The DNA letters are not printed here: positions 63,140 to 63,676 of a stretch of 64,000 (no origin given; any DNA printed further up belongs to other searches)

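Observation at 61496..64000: Cysteine-studded array of about 11 small beta-barrel-like modules (at least 834 aa) upstream of gap-pgk, with no family I can name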

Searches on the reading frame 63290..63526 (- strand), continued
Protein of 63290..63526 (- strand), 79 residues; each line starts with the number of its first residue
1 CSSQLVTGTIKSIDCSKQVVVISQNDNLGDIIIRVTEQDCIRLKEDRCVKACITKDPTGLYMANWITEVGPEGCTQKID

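Call 52: find_encoding_contigs(protein=P0064, flank=10000, max_places=2)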
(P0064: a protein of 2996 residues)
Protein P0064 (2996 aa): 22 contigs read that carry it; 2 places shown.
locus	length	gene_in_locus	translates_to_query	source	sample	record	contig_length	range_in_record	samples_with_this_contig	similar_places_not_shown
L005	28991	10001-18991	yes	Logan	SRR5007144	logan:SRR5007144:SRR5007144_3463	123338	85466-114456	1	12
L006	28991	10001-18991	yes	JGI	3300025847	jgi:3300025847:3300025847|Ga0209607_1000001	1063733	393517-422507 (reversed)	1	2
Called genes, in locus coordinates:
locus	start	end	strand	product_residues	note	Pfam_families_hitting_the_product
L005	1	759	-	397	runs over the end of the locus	PF07949:YbbR (weak)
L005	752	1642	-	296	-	PF02457:DAC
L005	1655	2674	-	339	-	PF13620:CarboxypepD_reg (weak)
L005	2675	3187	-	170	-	-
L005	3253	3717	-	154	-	-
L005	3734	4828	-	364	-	PF13624:SurA_N_3 (faint), PF13145:Rotamase_2, PF13616:Rotamase_3 (weak)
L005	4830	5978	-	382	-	PF13624:SurA_N_3 (faint), PF13145:Rotamase_2, PF13616:Rotamase_3 (weak)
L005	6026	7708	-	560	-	PF13624:SurA_N_3 (weak), PF13616:Rotamase_3, PF00639:Rotamase, PF13145:Rotamase_2 (weak)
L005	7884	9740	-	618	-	PF13623:SurA_N_2 (weak), PF13624:SurA_N_3 (weak), PF13145:Rotamase_2 (weak), PF13616:Rotamase_3, PF00639:Rotamase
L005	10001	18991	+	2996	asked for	PF07833:Cu_amine_oxidN1, PF01336:tRNA_anti-codon (faint), PF18914:DUF5666 (faint)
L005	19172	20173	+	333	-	PF00044:Gp_dh_N, PF02800:Gp_dh_C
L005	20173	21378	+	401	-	PF00162:PGK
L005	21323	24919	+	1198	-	PF07833:Cu_amine_oxidN1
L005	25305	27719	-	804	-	PF13490:zf-HC2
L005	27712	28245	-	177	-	PF04542:Sigma70_r2, PF07638:Sigma70_ECF (weak), PF08281:Sigma70_r4_2, PF04545:Sigma70_r4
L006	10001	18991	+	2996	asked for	PF07833:Cu_amine_oxidN1, PF01336:tRNA_anti-codon (faint), PF18914:DUF5666 (faint)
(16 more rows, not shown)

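Call 56: find_related_loci(query=P0077, collection=genome_contigs, flank=3000)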
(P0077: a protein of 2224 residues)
Query P0077 (2224 aa) in genome_contigs; peptide patterns used: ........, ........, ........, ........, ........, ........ (x = any residue, [..] = any of these).
15 stretches matched a pattern; 1 encode a relative of the query (tblastn E <= 1e-3); 1 distinct loci.
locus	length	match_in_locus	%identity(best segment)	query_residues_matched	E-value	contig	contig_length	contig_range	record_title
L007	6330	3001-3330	45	139-249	2e-23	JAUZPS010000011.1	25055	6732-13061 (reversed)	MAG: Bacillota bacterium isolate bin150(14d) FHPBLPLK_11, whole genome shotgun sequence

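Call 57: find_encoding_contigs(protein=P0070, flank=8000, max_places=1)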
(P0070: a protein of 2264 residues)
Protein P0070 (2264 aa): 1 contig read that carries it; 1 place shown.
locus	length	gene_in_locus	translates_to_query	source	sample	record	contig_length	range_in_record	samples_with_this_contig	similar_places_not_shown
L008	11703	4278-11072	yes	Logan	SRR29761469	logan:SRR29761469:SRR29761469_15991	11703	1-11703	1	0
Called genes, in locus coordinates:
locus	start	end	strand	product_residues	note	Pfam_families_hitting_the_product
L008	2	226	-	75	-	?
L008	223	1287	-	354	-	PF01522:Polysacc_deac_1, PF01471:PG_binding_1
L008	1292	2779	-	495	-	-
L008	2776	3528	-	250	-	PF01875:Memo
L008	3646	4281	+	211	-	PF00702:Hydrolase, PF13419:HAD_2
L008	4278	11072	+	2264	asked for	PF07833:Cu_amine_oxidN1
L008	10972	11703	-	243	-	?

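Call 58: find_encoding_contigs(protein=P0067, flank=8000, max_places=1)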
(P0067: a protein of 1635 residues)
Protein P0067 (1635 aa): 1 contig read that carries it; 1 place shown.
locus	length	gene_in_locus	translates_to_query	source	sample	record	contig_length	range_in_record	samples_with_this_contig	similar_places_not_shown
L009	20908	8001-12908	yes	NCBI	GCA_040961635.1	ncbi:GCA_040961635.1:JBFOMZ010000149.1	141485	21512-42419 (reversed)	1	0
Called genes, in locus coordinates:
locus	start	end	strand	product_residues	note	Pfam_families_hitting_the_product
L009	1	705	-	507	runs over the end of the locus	PF07969:Amidohydro_3, PF01979:Amidohydro_1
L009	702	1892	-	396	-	PF07949:YbbR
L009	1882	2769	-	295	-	PF02457:DAC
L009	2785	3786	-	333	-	-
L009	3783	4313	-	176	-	-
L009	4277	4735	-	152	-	-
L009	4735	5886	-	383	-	PF13145:Rotamase_2, PF00639:Rotamase (faint), PF13616:Rotamase_3 (weak)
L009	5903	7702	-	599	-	PF13623:SurA_N_2, PF13624:SurA_N_3, PF13145:Rotamase_2, PF13616:Rotamase_3, PF00639:Rotamase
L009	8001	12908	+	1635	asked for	PF07833:Cu_amine_oxidN1, PF01336:tRNA_anti-codon (faint)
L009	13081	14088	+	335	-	PF00044:Gp_dh_N, PF02800:Gp_dh_C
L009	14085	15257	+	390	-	PF00162:PGK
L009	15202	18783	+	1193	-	PF07833:Cu_amine_oxidN1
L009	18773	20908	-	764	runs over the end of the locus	PF13490:zf-HC2 (weak)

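Call 59: find_encoding_contigs(protein=P0083, flank=8000, max_places=1)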
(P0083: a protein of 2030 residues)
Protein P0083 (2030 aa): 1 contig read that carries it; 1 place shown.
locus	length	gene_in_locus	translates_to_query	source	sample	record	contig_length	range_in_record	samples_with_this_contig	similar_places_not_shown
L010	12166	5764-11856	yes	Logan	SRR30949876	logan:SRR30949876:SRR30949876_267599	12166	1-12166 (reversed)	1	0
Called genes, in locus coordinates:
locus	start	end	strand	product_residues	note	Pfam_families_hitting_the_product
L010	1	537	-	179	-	?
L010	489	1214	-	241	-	PF01613:Flavin_Reduct, PF00301:Rubredoxin, PF21349:RUBY_RBDX (faint)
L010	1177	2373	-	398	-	PF00753:Lactamase_B (weak), PF19583:ODP, PF00258:Flavodoxin_1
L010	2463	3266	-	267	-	PF02627:CMD, PF13185:GAF_2, PF01590:GAF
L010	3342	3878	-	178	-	PF00210:Ferritin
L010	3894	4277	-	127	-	PF06397:Desulfoferrod_N, PF01880:Desulfoferrodox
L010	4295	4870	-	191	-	PF00210:Ferritin, PF02915:Rubrerythrin, PF23458:DUF7130 (weak), PF21349:RUBY_RBDX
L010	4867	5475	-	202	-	PF01475:FUR, PF25212:HVO_A0114 (faint)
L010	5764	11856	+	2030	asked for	PF07833:Cu_amine_oxidN1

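Call 60: list_cluster_members(proteins=[L004:8474-9046:-, L004:9126-9551:-, L004:8067-8441:-, L004:7533-8042:-, L004:4556-6112:+, L010:4298-4870:-, L010:3897-4277:-, L008:2779-3528:-, L008:226-1287:-, L008:3646-4278:+])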
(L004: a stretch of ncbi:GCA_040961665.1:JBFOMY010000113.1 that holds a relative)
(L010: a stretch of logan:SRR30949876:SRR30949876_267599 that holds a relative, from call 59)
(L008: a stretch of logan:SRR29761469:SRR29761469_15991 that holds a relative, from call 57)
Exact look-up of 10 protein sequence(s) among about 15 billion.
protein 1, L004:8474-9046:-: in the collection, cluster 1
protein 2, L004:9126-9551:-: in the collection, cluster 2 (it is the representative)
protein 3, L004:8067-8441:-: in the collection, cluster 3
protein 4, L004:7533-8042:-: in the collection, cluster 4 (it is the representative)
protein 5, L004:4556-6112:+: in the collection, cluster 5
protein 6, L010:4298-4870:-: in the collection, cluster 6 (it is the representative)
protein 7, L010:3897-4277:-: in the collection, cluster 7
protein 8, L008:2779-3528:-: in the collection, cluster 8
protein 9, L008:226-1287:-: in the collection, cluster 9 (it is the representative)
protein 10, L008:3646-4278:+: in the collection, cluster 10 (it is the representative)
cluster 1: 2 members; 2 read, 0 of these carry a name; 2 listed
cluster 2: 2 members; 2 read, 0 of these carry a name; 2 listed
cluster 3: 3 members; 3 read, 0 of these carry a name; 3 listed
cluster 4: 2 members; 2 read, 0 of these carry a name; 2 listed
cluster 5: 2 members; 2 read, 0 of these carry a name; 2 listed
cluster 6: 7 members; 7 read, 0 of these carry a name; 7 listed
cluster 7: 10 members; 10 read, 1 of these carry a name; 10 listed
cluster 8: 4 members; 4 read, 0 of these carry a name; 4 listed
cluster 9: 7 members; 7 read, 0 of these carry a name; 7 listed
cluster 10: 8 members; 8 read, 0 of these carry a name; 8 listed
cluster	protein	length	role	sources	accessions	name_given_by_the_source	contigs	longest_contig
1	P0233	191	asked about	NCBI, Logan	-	-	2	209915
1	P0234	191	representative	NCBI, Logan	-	-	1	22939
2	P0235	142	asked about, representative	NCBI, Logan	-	-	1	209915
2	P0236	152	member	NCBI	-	-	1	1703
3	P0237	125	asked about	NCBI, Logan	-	-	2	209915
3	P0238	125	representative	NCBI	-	-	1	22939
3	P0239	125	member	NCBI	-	-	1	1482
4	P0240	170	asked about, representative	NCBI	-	-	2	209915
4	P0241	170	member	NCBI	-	-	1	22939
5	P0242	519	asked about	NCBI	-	-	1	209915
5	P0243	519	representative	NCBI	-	-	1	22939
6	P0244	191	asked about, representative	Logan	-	-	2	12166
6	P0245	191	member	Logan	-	-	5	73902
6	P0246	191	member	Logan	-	-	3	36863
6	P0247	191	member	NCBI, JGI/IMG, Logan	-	-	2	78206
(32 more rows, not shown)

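Call 79: search_protein_families(library=ncbifam, proteins=[P0077], max_evalue=0.01)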
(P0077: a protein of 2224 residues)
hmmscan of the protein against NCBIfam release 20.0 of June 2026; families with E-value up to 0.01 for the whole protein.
P0077 (2224 aa): 0 families
